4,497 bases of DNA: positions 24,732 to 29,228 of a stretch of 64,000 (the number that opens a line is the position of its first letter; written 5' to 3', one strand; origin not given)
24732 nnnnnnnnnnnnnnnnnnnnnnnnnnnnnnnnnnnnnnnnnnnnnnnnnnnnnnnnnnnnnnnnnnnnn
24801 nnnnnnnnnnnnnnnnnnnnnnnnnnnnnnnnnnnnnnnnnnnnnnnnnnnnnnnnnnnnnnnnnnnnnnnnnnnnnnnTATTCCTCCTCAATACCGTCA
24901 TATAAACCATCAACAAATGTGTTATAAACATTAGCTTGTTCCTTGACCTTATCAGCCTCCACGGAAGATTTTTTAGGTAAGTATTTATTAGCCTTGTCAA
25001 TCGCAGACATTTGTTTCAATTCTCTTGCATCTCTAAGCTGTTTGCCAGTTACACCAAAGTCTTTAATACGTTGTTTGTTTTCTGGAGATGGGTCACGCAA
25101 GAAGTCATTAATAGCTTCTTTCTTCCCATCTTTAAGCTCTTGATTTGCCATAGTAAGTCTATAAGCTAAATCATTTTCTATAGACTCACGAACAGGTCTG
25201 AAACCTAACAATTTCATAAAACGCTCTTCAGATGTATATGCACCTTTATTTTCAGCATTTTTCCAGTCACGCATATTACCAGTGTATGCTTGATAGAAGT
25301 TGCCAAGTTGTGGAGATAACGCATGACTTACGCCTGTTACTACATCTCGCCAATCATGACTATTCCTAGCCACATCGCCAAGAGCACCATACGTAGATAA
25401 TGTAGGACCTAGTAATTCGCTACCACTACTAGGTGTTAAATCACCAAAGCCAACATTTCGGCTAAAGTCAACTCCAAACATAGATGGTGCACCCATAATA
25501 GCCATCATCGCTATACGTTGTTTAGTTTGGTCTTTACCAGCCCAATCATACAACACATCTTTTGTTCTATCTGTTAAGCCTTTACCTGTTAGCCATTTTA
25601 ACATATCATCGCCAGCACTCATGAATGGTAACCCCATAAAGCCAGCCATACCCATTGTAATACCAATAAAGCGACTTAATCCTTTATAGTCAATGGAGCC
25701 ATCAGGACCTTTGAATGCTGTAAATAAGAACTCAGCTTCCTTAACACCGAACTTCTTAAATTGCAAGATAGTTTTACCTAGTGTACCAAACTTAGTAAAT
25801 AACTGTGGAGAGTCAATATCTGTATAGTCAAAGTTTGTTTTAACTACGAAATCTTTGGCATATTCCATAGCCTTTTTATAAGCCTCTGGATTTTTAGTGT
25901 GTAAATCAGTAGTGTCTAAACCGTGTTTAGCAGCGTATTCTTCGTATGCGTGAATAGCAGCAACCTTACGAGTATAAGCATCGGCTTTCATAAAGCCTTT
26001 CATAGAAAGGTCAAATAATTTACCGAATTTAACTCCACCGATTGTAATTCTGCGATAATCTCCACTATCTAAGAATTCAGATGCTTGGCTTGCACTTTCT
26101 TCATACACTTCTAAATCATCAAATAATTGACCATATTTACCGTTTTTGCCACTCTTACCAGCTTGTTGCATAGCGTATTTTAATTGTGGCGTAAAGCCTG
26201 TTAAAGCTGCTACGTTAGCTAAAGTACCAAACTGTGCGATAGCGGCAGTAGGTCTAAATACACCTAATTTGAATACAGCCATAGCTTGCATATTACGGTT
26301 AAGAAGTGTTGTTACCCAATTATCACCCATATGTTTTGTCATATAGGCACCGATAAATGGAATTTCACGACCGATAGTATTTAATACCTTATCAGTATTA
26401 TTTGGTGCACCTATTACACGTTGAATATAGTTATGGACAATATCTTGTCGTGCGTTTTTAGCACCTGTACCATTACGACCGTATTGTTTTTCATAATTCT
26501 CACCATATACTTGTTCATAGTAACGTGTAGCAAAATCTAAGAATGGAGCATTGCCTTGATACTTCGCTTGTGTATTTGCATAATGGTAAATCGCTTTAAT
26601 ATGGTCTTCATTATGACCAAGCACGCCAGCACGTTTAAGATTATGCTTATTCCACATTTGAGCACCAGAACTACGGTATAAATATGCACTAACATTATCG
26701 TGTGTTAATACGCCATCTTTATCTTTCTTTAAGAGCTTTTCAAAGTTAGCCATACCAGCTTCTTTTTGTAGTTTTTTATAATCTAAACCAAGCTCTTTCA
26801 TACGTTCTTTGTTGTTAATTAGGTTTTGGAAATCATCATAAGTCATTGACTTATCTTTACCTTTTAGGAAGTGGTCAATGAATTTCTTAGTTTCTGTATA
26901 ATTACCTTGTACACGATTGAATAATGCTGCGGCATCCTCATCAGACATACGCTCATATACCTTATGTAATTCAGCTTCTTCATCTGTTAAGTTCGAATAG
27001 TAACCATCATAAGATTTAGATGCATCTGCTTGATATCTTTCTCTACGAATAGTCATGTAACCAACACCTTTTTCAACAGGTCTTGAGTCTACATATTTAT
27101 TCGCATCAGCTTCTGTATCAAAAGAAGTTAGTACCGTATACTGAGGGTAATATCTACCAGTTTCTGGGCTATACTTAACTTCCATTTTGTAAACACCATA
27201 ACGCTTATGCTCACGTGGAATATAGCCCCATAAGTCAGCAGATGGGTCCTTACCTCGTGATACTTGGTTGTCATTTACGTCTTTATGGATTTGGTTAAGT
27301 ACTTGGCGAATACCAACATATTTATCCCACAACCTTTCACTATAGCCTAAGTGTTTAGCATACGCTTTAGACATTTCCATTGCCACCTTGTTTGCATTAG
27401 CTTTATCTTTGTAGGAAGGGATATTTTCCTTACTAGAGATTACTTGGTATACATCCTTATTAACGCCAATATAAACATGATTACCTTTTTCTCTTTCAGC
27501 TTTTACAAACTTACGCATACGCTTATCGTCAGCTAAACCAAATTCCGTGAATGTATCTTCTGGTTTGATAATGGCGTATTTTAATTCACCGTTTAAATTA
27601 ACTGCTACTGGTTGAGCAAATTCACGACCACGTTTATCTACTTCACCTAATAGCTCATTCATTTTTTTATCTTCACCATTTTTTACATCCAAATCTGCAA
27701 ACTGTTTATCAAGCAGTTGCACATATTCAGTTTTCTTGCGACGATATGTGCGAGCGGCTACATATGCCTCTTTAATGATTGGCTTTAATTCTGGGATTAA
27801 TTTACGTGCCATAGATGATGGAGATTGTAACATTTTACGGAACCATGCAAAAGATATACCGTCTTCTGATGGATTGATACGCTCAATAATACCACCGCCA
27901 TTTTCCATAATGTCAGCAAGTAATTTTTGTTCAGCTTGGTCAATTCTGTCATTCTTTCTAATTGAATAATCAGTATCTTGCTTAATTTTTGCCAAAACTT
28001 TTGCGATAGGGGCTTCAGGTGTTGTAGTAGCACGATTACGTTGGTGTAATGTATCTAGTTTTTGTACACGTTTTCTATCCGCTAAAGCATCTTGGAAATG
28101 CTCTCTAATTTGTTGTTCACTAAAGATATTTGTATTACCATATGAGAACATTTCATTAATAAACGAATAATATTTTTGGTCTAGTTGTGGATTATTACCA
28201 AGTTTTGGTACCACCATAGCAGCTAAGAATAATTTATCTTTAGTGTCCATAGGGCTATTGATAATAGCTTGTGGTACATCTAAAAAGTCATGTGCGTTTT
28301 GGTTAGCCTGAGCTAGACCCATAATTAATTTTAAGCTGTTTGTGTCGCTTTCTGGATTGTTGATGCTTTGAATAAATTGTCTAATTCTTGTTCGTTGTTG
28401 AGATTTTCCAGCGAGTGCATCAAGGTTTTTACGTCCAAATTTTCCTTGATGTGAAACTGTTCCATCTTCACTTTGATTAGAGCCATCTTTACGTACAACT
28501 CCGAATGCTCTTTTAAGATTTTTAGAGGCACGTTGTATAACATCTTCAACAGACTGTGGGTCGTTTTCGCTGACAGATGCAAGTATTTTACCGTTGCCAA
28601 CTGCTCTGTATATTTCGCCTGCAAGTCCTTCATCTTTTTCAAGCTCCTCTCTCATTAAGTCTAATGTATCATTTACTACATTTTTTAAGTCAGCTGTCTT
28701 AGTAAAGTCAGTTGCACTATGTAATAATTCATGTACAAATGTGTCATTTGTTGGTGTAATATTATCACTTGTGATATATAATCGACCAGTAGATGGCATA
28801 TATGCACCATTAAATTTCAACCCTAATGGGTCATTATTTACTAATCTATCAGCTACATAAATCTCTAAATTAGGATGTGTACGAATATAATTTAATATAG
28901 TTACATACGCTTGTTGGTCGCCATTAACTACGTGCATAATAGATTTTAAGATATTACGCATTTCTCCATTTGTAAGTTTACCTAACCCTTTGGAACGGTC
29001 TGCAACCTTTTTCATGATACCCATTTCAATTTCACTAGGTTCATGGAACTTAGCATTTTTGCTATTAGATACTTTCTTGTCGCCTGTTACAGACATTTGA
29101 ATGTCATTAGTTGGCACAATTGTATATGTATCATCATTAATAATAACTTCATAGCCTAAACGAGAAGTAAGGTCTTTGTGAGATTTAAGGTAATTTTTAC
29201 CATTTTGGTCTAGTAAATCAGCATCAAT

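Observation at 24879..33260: Giant 2793-aa ORF with an HEXXH motif between the tail-lysozyme gene and the endolysin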

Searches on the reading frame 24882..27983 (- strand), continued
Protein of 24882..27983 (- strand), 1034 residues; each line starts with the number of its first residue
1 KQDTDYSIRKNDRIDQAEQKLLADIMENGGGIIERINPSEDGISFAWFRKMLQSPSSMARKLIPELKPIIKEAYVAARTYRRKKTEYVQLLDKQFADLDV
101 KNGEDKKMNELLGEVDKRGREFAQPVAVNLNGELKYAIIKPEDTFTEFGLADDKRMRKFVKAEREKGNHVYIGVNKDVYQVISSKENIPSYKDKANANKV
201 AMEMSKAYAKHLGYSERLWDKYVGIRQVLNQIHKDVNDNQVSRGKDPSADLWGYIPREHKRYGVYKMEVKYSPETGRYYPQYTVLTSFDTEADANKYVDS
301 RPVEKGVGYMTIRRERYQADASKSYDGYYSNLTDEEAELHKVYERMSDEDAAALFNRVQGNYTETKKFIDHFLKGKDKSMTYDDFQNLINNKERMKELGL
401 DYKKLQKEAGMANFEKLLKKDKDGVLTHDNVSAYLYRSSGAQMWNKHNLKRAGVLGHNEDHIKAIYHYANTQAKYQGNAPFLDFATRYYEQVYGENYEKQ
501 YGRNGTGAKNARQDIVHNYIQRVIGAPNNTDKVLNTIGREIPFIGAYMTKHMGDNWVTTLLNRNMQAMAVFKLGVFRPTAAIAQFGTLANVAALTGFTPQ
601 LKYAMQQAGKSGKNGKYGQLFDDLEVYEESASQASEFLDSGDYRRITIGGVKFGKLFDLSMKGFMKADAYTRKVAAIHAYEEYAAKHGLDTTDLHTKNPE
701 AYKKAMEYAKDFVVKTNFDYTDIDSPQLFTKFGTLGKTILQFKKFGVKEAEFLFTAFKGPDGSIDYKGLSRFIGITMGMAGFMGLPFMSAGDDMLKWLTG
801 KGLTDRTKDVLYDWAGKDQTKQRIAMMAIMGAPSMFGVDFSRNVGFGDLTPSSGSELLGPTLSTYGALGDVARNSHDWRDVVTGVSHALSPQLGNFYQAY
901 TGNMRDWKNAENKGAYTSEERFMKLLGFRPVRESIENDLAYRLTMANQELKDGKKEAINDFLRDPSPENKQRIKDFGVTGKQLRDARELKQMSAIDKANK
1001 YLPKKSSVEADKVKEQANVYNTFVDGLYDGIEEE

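Call 104: fold_search(model_id=the predicted structure, library=viral)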
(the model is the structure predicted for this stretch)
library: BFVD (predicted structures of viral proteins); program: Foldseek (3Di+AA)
matches with E <= 10: 501; with E <= 0.001: 70
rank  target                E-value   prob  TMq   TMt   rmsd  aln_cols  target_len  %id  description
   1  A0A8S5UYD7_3          2.6e-27  1.00  0.55  0.41  12.9      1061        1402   18  Chromatin remodeling complex ATPase [Phage sp. ctKtV17]
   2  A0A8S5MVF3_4          3.5e-26  1.00  0.52  0.44  18.6      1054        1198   18  DNA methylase [Caudovirales sp. ctUL28]
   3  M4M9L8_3              2.1e-15  1.00  0.54  0.54  11.1      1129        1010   14  (no name in the UniProt tables at hand)
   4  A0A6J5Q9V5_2          2.9e-15  1.00  0.53  0.45  11.5      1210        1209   12  Large polyvalent protein-associated domain-containing protein [uncultured Caudovirales phage]
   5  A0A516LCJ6            1.2e-14  1.00  0.50  0.36  15.1      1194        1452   13  (no name in the UniProt tables at hand)
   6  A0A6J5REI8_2          2.2e-14  1.00  0.51  0.40  11.5      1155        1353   12  Uncharacterized protein [uncultured Caudovirales phage]
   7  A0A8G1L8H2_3          3.4e-14  1.00  0.53  0.43  10.2      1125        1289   12  (no name in the UniProt tables at hand)
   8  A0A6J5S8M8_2          8.9e-14  1.00  0.50  0.45  11.5      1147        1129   14  Large polyvalent protein-associated domain-containing protein [uncultured Caudovirales phage]
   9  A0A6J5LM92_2          1.3e-13  1.00  0.47  0.37  11.2      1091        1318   13  Uncharacterized protein [uncultured Caudovirales phage]
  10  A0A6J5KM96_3          1.3e-13  1.00  0.45  0.32  14.3      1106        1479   14  AdoMet_MTases domain containing protein [uncultured Caudovirales phage]
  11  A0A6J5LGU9            3.4e-13  1.00  0.48  0.34  10.7       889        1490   13  Large polyvalent protein associated domain-containing protein [uncultured Caudovirales phage]
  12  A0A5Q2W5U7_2          3.9e-13  1.00  0.48  0.50  16.0      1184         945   12  (no name in the UniProt tables at hand)
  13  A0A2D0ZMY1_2          4.1e-13  1.00  0.47  0.52  13.2      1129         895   12  (no name in the UniProt tables at hand)
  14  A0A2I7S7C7            1.1e-12  1.00  0.46  0.32  13.2      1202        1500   11  (no name in the UniProt tables at hand)
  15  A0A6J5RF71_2          1.4e-12  1.00  0.49  0.45  11.8      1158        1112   13  Large polyvalent protein associated domain-containing protein [uncultured Caudovirales phage]
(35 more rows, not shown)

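Call 124: search_protein_families(library=ncbifam, proteins=[L011:4823-12811:+], max_evalue=0.01)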
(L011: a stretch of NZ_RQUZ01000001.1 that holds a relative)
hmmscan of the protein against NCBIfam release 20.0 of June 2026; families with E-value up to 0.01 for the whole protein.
L011:4823-12811:+ (2663 aa): 1 family
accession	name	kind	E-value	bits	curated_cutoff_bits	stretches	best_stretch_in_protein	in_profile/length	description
NF032893.0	tail-700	domain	5.7e-21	74.7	100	1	2345-2545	303-500/681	PLxRFG domain-containing protein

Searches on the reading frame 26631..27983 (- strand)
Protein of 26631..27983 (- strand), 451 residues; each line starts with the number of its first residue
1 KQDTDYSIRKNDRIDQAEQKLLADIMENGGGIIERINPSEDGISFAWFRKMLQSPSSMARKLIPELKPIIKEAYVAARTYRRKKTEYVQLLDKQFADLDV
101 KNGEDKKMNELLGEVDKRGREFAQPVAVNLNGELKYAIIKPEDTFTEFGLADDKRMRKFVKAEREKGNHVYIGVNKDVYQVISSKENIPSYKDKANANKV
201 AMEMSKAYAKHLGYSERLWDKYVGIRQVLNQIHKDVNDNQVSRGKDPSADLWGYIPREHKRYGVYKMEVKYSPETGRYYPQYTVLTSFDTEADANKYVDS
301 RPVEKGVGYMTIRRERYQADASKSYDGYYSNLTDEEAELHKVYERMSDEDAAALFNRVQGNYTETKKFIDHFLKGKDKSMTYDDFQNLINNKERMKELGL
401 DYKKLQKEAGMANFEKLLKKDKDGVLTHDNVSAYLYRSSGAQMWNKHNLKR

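Call 61: search_protein_families(library=pfam, proteins=[window:26631-27983:-], max_evalue=10)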
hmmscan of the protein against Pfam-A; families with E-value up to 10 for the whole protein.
window:26631-27983:- (451 aa): 1 family
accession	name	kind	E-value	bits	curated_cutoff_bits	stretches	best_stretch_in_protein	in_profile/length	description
PF00170.26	bZIP_1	-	0.0054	17.2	27.6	1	75-111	15-51/64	bZIP transcription factor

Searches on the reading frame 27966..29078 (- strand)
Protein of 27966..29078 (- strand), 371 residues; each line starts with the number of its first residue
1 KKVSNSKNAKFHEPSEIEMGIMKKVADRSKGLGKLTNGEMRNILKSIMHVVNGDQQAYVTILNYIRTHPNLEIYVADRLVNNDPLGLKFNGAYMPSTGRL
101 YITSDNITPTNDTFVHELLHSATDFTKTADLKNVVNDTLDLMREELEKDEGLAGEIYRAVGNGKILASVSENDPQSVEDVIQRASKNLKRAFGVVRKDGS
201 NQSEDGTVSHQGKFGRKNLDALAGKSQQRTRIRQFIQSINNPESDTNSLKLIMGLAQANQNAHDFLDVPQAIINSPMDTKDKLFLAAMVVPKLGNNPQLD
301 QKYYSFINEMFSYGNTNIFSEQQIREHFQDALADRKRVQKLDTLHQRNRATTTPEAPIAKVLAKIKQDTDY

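Call 42: predict_structure(alignment_id=A3)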
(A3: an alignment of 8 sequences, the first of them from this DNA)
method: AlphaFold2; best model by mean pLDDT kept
length: 371 residues; sequences in the alignment: 8
mean_pLDDT: 79.8   pTM: 0.80
mean pLDDT of the five models: 79.8, 77.7, 76.2, 75.8, 73.1
residues with pLDDT >= 90: 138; 70-90: 162; 50-70: 31; < 50: 40
segments of 3 or more residues with pLDDT < 50: 1-8, 195-224
pLDDT, mean of each block of 10 residues (from residue 1): 39 92 94 93 96 93 95 90 59 92 92 94 81 88 89 84 71 75 77 45 30 30 62 89 77 84 83 86 90 74 85 90 91 90 94 88 74 66
secondary structure, 60 per line:
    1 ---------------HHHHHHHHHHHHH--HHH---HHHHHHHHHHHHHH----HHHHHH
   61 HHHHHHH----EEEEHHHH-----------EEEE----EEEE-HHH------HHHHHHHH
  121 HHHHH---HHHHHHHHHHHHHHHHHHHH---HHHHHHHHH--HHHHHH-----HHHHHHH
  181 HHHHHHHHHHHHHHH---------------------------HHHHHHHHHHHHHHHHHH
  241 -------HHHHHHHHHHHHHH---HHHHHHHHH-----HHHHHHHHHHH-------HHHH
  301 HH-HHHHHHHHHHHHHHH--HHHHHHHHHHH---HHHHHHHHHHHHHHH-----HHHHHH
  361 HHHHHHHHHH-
elements in order: H16-28 H37-50 H55-67 E72-75 H76-79 E91-94 E99-102 H113-125 H129-148 H152-160 H163-168 H174-195 H223-240 H248-261 H265-273 H279-289 H297-302 H304-318 H321-331 H335-349 H355-370

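Call 61: search_protein_families(library=pfam, proteins=[window:27966-29078:-], max_evalue=10)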
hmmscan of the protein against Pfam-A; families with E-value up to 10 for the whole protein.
window:27966-29078:- (371 aa): 1 family
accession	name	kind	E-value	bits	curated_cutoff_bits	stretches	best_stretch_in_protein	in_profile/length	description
PF21757.2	DUF6870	-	0.27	11.7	24.4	0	226-242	26-42/71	Family of unknown function (DUF6870)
